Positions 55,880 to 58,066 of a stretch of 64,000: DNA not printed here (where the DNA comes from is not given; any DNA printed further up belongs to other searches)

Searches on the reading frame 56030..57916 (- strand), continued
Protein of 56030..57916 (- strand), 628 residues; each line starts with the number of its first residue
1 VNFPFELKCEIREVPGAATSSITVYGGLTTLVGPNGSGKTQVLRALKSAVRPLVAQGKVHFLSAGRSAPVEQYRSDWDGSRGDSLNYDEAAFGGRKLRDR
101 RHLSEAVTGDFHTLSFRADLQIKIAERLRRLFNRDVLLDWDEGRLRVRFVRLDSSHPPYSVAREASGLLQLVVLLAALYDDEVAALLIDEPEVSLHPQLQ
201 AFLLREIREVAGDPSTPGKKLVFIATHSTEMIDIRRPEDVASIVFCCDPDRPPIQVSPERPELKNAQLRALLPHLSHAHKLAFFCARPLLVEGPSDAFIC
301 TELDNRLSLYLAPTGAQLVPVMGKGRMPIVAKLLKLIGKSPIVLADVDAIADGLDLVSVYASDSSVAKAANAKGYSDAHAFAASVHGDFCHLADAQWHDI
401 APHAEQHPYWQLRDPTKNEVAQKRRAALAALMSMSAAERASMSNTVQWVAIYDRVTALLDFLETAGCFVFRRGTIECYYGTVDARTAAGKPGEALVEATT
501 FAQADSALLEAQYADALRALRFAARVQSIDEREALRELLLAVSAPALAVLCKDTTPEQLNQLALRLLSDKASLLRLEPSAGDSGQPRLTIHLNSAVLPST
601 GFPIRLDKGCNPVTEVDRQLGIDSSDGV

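Call 69: search_protein_families(library=pfam, proteins=[L014:12354-13298:+, L015:9974-10948:-, L042:6697-7914:+, L041:6682-7974:+, L013:5789-7267:+, L047:4365-6464:+], max_evalue=0.001)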
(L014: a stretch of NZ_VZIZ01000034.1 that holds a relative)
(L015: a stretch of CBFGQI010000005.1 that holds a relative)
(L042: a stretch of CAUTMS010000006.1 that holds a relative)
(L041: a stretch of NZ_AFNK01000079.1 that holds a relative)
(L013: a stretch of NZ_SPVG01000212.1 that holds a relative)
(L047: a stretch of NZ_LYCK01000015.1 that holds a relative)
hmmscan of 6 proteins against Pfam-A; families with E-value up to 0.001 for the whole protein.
L014:12354-13298:+ (314 aa): 2 families
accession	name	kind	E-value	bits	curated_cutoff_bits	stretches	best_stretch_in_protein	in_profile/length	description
PF03466.25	LysR_substrate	-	4.3e-25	88.8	28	1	101-307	4-207/209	LysR substrate binding domain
PF00126.33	HTH_1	-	9.4e-19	67.6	26.6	1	15-74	1-60/60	Bacterial regulatory helix-turn-helix protein, lysR family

L015:9974-10948:- (324 aa): 1 family
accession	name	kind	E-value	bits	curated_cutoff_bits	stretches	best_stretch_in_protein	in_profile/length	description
PF00589.27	Phage_integrase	-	1.8e-17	64.1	27.1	1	159-308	21-166/172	Phage integrase family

L042:6697-7914:+ (405 aa): 3 families
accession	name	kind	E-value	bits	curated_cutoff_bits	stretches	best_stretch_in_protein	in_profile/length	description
PF13173.12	AAA_14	-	5.3e-30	104.5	27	1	22-152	2-129/129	AAA domain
PF13635.12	DUF4143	-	8.3e-17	61.8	28.1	1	200-344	2-155/160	Domain of unknown function (DUF4143)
PF00004.35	AAA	-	0.00099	20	21.2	0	27-99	3-70/131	ATPase family associated with various cellular activities (AAA)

L041:6682-7974:+ (430 aa): 3 families
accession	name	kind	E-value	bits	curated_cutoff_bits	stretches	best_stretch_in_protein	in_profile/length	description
PF13635.12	DUF4143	-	1.6e-38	132.4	28.1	1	224-387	1-159/160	Domain of unknown function (DUF4143)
PF13173.12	AAA_14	-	1.2e-28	100.1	27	1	21-156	1-129/129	AAA domain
PF01637.24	ATPase_2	-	0.00087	19.6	33.2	0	10-52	8-53/225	ATPase domain predominantly from Archaea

L013:5789-7267:+ (492 aa): 3 families
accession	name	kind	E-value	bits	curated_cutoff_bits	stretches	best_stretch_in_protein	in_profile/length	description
PF07690.21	MFS_1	-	1.2e-47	162.9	33.4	1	100-439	1-346/347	Major Facilitator Superfamily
PF00083.30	Sugar_tr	-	9.5e-13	48.2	22.3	1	131-261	47-183/452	Sugar (and other) transporter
PF13347.12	MFS_2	-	3.6e-06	26.2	27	1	218-448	142-382/427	MFS/sugar transport protein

L047:4365-6464:+ (699 aa): 6 families
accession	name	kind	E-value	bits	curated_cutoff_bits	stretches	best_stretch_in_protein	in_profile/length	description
PF00580.27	UvrD-helicase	-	2.4e-95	319.7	23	1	31-294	1-271/271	UvrD/REP helicase N-terminal domain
PF13361.12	UvrD_C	-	8.7e-89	298.8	25.6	1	299-642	1-349/350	UvrD-like helicase C-terminal domain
PF13245.12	AAA_19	-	1.9e-25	90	25.1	1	35-277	1-132/134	AAA domain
PF13538.12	UvrD_C_2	-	2.4e-08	34.2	27.4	1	583-637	4-50/52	UvrD-like helicase C-terminal domain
PF13604.12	AAA_30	-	3e-07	30.8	27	1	30-96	1-67/191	AAA domain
PF01443.25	Viral_helicase1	-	2.4e-06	28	21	0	554-638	161-226/228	Viral superfamily 1 RNA helicase core domain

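Call 74: predict_structure(alignment_id=A1)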
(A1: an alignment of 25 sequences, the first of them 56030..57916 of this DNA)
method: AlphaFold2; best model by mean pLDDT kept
length: 628 residues; sequences in the alignment: 25
mean_pLDDT: 84.3   pTM: 0.77
mean pLDDT of the five models: 84.3, 82.9, 82.8, 81.1, 81.0
residues with pLDDT >= 90: 296; 70-90: 243; 50-70: 57; < 50: 32
segments of 3 or more residues with pLDDT < 50: 66-77, 79-91, 625-628
pLDDT, mean of each block of 10 residues (from residue 1): 87 63 94 89 89 83 59 43 41 56 65 76 87 77 67 74 68 89 91 86 94 91 94 90 90 89 88 89 92 92 90 88 88 92 93 91 87 87 95 95 93 84 95 94 93 95 94 91 64 85 89 94 76 88 93 91 91 91 87 84 91 92 52
secondary structure, 60 per line:
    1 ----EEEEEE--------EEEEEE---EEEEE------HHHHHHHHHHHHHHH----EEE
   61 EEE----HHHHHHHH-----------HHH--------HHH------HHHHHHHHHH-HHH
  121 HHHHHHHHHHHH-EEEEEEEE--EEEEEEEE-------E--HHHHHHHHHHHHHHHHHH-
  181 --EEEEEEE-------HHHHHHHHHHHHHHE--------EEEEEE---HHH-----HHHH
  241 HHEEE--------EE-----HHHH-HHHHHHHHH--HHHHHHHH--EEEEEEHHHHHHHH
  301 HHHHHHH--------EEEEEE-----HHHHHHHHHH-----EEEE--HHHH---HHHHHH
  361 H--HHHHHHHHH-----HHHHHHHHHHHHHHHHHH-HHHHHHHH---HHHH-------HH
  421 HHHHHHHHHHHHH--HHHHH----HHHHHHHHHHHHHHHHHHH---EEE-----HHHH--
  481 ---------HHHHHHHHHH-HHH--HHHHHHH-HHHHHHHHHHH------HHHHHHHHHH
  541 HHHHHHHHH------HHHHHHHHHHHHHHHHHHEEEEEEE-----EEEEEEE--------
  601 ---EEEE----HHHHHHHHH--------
elements in order: E5-10 E19-24 E28-32 H39-53 E58-63 H68-75 H107-116 H118-132 E134-141 E144-151 H162-179 E183-189 H197-210 E220-225 H237-242 E243-245 H261-264 H266-274 H277-284 E287-292 H293-307 E316-321 H327-336 E342-345 H348-351 H355-361 H364-372 H378-395 H397-404 H408-411 H419-433 H436-440 H445-463 E467-469 H475-478 H490-499 H506-512 H514-524 H531-549 H556-573 E574-580 E586-592 E604-607 H612-620

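Call 76: find_encoding_contigs(protein=P0018, flank=4000, max_places=2)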
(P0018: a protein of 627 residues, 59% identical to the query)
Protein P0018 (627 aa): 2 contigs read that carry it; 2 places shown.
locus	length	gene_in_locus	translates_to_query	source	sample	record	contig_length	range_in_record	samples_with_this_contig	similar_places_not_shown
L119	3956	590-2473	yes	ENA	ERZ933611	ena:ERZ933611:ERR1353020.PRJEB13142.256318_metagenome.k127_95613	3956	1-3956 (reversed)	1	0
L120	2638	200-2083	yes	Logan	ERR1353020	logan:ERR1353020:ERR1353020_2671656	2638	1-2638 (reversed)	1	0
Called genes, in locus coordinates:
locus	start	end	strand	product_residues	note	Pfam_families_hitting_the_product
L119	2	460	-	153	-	?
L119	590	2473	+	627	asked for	PF13175:AAA_15 (weak), PF13304:AAA_21, PF20469:OLD-like_TOPRIM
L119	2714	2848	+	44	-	-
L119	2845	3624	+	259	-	PF13489:Methyltransf_23, PF08241:Methyltransf_11, PF08242:Methyltransf_12, PF13649:Methyltransf_25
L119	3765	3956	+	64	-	?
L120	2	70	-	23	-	?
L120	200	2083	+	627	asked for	PF13175:AAA_15 (weak), PF13304:AAA_21, PF20469:OLD-like_TOPRIM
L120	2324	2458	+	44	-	-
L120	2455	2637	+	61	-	?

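Call 77: find_encoding_contigs(protein=P0023, flank=4000, max_places=2)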
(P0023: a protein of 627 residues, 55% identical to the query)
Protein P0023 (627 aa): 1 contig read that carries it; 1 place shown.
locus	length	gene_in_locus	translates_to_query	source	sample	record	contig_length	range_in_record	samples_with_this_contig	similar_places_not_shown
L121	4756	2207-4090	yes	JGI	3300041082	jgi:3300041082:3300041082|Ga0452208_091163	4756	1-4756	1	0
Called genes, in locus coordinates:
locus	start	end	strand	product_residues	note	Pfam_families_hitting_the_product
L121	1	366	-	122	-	?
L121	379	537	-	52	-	-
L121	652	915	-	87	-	-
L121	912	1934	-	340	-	PF05559:DUF763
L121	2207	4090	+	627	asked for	PF13304:AAA_21, PF13175:AAA_15, PF20469:OLD-like_TOPRIM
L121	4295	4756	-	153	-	?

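Call 78: find_encoding_contigs(protein=P0027, flank=5000, max_places=2)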
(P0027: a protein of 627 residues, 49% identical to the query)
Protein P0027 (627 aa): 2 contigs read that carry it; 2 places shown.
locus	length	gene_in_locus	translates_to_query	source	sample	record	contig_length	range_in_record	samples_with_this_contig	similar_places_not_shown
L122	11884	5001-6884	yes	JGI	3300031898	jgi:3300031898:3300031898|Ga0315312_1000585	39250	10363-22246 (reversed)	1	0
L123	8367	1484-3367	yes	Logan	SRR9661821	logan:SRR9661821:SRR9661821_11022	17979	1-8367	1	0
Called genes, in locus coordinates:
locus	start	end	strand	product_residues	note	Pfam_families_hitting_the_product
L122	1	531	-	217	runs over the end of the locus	-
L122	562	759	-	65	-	-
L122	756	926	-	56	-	-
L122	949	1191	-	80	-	-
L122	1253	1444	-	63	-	-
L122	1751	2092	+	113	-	-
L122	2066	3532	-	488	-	-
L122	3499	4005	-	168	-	-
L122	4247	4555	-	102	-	-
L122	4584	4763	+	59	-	-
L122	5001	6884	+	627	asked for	PF13175:AAA_15 (weak), PF13304:AAA_21, PF20469:OLD-like_TOPRIM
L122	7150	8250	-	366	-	PF13191:AAA_16, PF13401:AAA_22, PF22703:Cdc6_lid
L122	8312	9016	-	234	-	-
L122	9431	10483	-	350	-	-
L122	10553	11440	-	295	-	-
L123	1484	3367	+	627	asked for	PF13175:AAA_15 (weak), PF13304:AAA_21, PF20469:OLD-like_TOPRIM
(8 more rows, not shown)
